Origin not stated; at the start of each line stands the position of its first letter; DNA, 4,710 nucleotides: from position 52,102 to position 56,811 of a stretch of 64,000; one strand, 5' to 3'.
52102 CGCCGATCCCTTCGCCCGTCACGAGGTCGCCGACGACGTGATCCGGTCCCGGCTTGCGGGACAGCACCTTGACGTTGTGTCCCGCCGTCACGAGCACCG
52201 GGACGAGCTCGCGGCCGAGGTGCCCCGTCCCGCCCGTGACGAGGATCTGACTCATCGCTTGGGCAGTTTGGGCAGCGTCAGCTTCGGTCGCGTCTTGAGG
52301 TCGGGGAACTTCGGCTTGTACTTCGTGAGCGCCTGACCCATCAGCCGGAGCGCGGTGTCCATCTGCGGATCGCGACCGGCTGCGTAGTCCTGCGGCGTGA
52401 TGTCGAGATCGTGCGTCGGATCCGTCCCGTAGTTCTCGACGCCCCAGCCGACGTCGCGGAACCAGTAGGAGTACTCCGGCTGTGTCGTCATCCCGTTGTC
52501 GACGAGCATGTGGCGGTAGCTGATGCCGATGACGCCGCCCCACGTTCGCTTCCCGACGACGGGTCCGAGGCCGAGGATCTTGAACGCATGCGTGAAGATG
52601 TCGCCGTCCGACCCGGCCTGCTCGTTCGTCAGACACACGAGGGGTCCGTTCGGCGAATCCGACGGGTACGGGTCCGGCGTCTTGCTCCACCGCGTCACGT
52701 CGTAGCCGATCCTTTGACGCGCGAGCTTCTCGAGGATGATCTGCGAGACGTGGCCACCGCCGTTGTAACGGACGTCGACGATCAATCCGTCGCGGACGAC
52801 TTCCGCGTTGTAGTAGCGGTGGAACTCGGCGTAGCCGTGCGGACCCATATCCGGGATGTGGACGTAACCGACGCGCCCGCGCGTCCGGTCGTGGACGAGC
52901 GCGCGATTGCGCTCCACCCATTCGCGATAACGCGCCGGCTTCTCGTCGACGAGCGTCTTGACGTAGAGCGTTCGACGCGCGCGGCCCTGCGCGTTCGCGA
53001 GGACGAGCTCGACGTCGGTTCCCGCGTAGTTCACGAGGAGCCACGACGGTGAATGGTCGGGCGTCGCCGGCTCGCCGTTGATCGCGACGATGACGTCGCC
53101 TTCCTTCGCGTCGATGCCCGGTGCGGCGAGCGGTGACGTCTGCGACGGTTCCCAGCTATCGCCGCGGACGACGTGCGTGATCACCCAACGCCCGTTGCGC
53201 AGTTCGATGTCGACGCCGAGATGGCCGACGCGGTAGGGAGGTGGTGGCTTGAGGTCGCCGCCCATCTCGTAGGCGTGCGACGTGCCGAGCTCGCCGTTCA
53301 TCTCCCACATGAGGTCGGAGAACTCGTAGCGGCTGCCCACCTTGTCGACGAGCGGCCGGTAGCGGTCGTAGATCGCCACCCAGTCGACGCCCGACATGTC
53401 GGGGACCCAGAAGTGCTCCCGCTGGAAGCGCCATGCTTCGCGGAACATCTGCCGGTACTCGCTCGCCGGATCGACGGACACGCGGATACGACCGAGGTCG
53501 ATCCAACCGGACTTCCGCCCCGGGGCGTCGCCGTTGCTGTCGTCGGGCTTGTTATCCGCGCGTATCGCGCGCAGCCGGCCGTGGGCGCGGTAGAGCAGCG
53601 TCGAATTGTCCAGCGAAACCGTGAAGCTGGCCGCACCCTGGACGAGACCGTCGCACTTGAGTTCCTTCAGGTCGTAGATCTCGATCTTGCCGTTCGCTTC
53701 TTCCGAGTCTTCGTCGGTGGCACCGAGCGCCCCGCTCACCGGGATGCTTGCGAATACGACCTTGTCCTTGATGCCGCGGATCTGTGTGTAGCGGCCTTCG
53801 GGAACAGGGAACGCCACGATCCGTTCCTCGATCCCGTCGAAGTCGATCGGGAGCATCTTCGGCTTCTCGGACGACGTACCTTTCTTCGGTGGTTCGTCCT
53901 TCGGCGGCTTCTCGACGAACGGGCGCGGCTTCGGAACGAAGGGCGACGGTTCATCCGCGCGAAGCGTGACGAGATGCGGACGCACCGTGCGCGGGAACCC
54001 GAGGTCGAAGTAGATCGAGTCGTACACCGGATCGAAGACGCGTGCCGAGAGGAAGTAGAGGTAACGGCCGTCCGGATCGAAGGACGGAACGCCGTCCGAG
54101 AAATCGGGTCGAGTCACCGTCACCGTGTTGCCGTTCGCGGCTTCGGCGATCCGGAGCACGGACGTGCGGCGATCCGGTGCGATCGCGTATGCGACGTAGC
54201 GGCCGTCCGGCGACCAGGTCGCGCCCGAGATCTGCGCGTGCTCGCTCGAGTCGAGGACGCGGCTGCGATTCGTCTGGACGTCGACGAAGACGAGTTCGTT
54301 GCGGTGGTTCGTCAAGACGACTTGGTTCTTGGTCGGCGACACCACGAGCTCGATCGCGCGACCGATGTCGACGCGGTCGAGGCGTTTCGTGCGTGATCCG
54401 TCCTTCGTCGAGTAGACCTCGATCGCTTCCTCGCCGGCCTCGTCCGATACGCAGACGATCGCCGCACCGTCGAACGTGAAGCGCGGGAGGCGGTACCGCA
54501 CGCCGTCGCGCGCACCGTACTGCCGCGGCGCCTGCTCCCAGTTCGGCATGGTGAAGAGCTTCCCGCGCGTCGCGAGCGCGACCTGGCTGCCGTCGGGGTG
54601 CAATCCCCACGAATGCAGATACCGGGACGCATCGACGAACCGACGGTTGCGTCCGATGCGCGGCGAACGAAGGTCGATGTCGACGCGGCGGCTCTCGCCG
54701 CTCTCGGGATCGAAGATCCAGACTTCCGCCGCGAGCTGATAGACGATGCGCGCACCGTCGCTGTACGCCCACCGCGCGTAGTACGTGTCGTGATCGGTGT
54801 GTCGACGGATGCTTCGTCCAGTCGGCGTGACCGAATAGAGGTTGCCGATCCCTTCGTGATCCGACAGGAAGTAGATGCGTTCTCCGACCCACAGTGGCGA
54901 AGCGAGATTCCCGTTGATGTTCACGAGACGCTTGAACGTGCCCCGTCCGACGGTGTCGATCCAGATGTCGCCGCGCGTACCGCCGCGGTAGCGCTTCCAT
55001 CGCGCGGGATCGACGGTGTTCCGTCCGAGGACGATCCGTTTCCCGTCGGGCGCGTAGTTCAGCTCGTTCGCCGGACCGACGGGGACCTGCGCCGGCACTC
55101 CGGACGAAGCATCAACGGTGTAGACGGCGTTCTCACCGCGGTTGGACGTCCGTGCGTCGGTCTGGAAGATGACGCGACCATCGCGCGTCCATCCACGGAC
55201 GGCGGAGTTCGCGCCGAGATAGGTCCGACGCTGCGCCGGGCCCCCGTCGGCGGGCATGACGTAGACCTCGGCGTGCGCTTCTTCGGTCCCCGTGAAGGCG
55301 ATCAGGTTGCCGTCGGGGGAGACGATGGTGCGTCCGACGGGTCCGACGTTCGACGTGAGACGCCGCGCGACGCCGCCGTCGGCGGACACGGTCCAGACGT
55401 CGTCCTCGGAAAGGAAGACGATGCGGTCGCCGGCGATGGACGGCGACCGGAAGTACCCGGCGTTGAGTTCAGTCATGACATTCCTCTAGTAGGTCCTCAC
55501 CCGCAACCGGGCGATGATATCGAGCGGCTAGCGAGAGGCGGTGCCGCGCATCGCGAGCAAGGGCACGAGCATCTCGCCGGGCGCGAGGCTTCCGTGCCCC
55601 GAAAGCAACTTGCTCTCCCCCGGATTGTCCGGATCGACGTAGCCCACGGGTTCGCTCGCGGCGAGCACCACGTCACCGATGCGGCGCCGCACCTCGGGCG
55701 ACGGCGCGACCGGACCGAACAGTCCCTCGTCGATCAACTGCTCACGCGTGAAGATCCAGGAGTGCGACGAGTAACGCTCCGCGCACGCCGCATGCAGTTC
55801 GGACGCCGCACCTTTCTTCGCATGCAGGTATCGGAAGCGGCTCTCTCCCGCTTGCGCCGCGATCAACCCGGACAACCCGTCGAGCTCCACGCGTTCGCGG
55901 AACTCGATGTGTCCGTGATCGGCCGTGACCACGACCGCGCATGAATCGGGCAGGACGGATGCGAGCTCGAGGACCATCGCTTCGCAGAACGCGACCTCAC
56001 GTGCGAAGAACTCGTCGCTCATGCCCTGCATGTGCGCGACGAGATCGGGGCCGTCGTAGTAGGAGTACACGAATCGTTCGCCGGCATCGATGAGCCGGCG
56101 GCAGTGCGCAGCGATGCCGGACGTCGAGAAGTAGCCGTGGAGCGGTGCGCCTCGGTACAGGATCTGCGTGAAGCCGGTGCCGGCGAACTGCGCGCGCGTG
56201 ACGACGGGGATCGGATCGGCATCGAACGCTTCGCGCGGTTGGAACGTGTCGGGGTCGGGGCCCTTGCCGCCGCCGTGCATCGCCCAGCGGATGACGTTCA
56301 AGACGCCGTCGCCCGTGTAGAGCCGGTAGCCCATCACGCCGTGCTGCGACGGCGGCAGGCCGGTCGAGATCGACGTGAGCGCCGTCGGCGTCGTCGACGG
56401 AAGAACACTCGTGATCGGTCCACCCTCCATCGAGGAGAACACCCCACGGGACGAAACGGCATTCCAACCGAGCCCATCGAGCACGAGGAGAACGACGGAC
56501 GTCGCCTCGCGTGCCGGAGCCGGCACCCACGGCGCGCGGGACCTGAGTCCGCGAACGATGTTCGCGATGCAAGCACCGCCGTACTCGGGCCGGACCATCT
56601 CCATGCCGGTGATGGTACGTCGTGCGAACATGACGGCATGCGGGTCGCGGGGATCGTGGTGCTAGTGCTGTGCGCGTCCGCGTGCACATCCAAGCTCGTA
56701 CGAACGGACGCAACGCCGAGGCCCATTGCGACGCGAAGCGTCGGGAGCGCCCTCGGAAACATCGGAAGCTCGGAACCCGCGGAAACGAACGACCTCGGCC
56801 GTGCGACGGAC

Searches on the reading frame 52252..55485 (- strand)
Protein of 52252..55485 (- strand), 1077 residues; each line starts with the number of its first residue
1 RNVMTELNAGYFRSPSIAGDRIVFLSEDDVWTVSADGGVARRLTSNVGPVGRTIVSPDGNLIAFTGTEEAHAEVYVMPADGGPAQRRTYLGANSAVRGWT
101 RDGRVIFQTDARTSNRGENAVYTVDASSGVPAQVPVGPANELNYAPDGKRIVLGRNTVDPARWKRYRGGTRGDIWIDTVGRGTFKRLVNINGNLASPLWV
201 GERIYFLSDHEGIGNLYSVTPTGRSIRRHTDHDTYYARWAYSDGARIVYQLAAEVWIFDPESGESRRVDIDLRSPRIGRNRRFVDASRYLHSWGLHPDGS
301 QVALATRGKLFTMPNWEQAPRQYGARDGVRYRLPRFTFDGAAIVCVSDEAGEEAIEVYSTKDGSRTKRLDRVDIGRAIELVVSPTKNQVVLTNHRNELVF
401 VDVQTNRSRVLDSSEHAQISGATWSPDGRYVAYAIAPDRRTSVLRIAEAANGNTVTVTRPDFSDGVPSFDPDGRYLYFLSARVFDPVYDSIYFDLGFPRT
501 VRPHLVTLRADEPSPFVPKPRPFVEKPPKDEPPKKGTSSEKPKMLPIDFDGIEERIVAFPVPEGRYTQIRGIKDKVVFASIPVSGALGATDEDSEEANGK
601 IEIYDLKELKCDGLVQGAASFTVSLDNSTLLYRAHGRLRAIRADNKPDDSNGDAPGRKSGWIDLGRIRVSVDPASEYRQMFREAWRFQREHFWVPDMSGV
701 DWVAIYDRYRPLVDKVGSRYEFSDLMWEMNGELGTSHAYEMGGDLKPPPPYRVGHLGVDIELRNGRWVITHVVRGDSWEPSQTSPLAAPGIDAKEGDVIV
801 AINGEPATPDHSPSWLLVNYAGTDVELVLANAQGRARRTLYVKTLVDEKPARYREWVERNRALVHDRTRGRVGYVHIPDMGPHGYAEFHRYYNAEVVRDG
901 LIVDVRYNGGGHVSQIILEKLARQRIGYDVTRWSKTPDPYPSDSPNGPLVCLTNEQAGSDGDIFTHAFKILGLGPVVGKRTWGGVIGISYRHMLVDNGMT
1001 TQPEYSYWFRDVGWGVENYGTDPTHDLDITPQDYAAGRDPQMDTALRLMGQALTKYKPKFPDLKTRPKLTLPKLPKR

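Call 37: search_protein_families(library=pfam, proteins=[window:52252-55485:-], max_evalue=0.0001)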
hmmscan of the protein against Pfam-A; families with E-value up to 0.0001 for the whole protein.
window:52252-55485:- (1077 aa): 6 families
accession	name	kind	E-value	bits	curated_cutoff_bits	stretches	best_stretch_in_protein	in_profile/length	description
PF03572.23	Peptidase_S41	-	8.9e-27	94.1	24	1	871-1025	1-163/165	Peptidase family S41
PF14684.11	Tricorn_C1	-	1e-26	93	24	1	673-731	1-59/59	Tricorn protease C1 domain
PF14685.13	PDZ_Tricorn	-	3e-25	88.5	25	1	754-838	1-85/88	Tricorn protease PDZ domain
PF07676.18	PD40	-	7.7e-15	54.8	20.9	0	41-69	2-30/38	WD40-like Beta Propeller Repeat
PF25174.1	Beta-prop_THOC3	-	2.2e-06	27.3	305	0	352-476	68-186/272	THOC3 beta-propeller domain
PF00930.27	DPPIV_N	-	5.5e-05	22.5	22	0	384-435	11-61/354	Dipeptidyl peptidase IV (DPP IV) N-terminal region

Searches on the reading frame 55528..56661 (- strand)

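Call 37: search_protein_families(library=pfam, proteins=[window:55528-56661:-], max_evalue=0.0001)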
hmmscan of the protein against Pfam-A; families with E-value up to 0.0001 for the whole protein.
window:55528-56661:- (377 aa): 1 family
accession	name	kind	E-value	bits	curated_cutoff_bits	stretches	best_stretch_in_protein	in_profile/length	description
PF01663.27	Phosphodiest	-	3e-16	60.4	23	2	56-119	1-73/342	Type I phosphodiesterase / nucleotide pyrophosphatase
